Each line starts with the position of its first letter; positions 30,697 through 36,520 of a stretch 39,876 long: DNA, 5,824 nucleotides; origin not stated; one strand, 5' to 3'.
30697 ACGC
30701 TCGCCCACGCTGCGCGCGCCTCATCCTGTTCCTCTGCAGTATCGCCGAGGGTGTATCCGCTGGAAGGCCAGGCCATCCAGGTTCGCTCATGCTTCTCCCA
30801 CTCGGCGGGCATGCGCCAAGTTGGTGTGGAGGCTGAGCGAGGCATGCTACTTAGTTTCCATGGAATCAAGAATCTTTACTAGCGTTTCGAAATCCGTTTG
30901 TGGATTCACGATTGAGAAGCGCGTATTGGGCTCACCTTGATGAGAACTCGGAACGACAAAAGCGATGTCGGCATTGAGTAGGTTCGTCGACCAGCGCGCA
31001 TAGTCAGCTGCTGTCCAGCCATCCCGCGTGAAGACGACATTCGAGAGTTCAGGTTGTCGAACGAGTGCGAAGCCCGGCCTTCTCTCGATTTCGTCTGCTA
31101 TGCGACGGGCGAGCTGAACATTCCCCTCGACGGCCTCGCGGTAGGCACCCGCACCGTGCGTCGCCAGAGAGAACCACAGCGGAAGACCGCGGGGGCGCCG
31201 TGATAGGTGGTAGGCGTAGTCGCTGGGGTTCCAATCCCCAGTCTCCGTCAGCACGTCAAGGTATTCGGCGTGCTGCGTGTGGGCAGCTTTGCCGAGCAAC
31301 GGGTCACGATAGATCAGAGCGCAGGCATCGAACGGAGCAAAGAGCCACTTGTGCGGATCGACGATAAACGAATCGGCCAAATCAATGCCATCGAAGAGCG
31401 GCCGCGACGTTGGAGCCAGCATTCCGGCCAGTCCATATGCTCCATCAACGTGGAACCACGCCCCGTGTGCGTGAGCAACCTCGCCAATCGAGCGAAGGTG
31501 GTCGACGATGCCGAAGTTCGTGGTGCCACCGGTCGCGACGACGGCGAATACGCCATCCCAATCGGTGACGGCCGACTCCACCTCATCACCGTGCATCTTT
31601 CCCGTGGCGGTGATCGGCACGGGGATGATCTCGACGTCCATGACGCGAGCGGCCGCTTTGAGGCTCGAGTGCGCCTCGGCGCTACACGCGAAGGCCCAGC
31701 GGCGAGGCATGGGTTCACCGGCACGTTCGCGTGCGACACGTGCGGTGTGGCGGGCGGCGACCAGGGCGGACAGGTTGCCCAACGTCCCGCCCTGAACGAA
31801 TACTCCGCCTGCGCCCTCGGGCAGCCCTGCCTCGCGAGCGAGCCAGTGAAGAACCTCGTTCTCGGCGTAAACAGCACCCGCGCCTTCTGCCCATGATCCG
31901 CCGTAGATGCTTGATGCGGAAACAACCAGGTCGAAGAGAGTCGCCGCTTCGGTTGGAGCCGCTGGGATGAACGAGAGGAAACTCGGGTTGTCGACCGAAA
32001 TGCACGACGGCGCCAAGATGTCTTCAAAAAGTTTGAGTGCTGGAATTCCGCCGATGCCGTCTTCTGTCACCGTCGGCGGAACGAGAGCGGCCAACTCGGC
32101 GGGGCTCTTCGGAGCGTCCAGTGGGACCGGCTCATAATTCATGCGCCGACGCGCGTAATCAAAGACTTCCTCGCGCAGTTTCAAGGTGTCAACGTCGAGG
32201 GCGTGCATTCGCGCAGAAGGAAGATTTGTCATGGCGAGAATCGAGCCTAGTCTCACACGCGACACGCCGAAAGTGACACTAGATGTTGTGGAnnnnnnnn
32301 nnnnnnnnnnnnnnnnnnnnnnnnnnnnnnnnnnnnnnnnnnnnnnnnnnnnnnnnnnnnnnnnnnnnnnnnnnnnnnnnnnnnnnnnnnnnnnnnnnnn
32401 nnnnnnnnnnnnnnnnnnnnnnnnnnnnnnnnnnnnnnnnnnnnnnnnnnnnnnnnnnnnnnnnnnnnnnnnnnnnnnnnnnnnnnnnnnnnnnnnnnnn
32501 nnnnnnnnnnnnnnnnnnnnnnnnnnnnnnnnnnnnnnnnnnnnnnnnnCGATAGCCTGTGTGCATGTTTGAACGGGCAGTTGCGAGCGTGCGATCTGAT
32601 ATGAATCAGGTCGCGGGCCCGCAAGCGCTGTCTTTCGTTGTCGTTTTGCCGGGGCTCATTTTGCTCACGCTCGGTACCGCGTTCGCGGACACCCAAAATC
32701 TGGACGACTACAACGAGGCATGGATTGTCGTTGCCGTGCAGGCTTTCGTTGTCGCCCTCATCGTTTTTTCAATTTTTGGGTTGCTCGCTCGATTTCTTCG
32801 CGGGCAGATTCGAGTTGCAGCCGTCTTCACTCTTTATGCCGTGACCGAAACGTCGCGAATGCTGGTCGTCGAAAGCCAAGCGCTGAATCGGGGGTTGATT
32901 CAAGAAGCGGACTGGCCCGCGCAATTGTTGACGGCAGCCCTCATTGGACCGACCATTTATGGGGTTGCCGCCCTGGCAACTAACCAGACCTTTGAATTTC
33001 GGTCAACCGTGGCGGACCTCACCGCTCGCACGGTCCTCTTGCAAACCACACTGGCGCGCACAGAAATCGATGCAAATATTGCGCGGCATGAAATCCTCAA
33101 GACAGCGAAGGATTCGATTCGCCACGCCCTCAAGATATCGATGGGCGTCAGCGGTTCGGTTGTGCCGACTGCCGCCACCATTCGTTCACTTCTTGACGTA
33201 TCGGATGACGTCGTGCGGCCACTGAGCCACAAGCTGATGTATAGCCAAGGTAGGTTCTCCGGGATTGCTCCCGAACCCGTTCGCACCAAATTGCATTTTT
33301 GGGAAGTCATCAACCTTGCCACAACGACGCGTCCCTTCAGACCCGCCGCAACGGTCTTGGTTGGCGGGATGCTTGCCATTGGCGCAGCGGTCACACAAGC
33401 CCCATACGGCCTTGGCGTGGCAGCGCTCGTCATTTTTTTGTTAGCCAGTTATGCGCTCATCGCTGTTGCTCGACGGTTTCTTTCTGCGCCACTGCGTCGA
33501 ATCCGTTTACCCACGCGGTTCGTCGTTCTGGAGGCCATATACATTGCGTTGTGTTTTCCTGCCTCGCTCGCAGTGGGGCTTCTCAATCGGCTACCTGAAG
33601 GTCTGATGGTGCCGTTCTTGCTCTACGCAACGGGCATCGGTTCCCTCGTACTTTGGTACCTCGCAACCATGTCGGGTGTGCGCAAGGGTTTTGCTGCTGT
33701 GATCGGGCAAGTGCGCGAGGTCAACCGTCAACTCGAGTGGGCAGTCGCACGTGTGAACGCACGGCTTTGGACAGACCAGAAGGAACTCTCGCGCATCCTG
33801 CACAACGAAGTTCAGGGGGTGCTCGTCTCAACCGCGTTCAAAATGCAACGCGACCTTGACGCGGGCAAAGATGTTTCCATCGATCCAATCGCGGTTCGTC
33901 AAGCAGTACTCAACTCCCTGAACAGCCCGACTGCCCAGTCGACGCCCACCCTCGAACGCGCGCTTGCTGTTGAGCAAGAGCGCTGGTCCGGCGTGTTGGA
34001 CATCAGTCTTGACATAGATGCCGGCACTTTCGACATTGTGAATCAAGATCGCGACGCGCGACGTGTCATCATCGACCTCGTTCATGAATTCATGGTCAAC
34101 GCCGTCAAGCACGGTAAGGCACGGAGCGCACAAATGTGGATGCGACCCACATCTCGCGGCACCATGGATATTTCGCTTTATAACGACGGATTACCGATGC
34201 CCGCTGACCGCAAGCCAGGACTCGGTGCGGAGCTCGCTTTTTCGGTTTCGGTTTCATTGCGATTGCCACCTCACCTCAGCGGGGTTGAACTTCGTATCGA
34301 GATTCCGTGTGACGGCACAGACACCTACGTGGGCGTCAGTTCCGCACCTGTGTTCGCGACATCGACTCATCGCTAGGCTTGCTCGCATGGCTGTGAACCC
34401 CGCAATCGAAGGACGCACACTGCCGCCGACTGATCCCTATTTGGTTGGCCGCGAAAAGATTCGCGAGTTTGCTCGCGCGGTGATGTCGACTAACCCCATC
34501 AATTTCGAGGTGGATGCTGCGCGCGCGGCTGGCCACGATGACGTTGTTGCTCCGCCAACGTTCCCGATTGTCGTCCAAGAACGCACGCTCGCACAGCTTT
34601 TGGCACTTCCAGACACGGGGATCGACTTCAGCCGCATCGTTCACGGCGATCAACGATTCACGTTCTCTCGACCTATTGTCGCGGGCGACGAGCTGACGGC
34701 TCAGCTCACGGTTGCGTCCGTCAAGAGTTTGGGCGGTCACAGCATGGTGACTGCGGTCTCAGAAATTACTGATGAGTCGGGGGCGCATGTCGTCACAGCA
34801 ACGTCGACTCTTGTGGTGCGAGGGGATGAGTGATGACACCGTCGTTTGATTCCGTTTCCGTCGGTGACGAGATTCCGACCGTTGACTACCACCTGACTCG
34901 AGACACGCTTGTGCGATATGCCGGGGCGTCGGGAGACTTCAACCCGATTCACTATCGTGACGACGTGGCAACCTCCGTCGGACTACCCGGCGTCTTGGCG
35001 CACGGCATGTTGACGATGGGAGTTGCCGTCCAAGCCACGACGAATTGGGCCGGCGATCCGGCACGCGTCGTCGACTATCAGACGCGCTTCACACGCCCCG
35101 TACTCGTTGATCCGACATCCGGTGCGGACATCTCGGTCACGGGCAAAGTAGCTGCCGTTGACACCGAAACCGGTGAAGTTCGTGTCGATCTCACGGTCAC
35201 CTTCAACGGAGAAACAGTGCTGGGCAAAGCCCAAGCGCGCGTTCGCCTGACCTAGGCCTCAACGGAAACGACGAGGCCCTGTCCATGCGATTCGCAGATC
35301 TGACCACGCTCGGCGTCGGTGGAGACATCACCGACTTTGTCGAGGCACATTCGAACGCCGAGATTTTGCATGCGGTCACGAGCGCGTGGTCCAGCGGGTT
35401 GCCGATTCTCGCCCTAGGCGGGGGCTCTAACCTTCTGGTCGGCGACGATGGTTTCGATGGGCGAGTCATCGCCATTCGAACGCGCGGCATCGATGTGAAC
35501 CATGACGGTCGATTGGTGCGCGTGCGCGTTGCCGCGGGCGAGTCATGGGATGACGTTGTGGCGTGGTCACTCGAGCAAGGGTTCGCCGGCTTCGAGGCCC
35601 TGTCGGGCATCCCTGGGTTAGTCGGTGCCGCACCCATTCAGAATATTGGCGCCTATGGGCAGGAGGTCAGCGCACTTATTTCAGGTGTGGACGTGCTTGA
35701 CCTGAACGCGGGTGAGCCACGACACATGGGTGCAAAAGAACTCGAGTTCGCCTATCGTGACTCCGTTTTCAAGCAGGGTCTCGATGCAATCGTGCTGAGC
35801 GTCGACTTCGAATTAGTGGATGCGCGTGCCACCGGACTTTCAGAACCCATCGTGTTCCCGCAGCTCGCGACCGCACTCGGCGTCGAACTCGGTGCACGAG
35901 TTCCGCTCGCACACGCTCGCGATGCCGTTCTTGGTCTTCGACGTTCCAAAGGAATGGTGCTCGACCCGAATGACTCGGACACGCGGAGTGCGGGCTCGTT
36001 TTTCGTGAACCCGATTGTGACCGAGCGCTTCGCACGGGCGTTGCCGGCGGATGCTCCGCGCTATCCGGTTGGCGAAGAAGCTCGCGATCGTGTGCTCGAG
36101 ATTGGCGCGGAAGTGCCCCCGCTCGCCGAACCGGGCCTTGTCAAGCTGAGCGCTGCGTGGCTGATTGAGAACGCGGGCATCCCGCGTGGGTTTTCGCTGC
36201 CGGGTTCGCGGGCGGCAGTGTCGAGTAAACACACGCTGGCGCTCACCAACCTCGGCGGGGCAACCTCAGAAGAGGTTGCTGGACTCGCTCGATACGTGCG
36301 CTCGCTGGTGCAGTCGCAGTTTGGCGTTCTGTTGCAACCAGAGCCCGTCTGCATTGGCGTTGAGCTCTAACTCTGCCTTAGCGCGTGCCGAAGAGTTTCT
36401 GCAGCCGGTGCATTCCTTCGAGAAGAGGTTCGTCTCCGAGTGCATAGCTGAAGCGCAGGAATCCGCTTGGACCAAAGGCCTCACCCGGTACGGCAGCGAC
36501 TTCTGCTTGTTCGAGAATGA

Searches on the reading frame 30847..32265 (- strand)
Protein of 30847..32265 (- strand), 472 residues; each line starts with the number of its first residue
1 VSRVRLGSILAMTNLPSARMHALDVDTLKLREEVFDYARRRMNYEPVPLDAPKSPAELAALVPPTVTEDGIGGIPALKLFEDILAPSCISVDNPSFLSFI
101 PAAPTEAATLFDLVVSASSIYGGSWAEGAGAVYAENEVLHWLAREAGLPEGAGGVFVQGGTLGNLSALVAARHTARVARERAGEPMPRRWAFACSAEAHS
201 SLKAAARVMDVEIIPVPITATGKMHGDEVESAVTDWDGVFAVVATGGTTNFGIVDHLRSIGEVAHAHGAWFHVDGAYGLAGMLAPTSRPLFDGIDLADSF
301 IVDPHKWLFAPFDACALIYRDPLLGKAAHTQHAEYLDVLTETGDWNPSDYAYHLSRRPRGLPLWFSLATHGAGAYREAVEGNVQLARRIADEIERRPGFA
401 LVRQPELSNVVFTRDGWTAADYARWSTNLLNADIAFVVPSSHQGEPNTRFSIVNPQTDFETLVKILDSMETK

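Call 18: search_protein_families(library=pfam, proteins=[window:30847-32265:-], max_evalue=0.00001)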
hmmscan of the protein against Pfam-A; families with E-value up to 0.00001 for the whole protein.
window:30847-32265:- (472 aa): 3 families
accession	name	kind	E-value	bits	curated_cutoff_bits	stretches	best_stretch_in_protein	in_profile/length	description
PF00282.25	Pyridoxal_deC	-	9e-56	189.7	27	1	80-413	26-373/375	Pyridoxal-dependent decarboxylase conserved domain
PF00266.25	Aminotran_5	-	2.5e-07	30.4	21.5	1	191-283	91-184/371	Aminotransferase class-V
PF01212.27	Beta_elim_lyase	-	3.5e-07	30.3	27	1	146-327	42-219/288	Beta-eliminating lyase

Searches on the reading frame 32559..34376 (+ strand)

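Call 18: search_protein_families(library=pfam, proteins=[window:32559-34376:+], max_evalue=0.00001)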
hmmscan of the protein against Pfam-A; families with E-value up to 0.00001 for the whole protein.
window:32559-34376:+ (605 aa): 0 families

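Call 47: search_protein_families(library=pfam, proteins=[window:32559-34376:+], max_evalue=1)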
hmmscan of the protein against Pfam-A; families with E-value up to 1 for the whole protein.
window:32559-34376:+ (605 aa): 1 family
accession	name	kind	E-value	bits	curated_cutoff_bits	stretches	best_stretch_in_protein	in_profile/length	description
PF13440.11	Polysacc_synt_3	-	0.51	10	23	0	267-309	119-161/293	Polysaccharide biosynthesis protein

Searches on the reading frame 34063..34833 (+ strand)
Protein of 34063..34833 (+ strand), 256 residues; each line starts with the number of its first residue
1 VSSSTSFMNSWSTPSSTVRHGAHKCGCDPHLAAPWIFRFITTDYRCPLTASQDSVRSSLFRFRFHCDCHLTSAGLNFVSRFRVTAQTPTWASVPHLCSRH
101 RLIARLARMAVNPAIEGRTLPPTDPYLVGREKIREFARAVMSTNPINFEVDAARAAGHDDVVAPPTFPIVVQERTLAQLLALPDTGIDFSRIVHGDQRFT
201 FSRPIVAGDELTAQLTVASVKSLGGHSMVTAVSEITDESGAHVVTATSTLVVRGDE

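Call 19: search_protein_families(library=pfam, proteins=[window:34063-34833:+], max_evalue=0.00001)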
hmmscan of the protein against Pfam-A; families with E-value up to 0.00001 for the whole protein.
window:34063-34833:+ (256 aa): 2 families
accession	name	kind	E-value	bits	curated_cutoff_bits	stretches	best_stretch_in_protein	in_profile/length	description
PF13452.11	FAS1_DH_region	-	1.5e-31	109.7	22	1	123-245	9-131/132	FAS1-like, dehydratase domain region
PF22622.2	MFE-2_hydrat-2_N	-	3.3e-11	43.5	27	1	157-254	28-130/130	MFE-2 hydratase 2 N-terminal domain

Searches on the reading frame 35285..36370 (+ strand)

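Call 19: search_protein_families(library=pfam, proteins=[window:35285-36370:+], max_evalue=0.00001)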
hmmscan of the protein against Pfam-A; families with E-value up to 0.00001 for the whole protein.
window:35285-36370:+ (361 aa): 2 families
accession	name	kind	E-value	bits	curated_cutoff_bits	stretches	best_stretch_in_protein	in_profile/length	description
PF01565.28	FAD_binding_4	-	4.6e-21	75.4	26.4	1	18-147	4-137/139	FAD binding domain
PF02873.21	MurB_C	-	1.6e-20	73.6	27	1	212-357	3-99/99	UDP-N-acetylenolpyruvoylglucosamine reductase, C-terminal domain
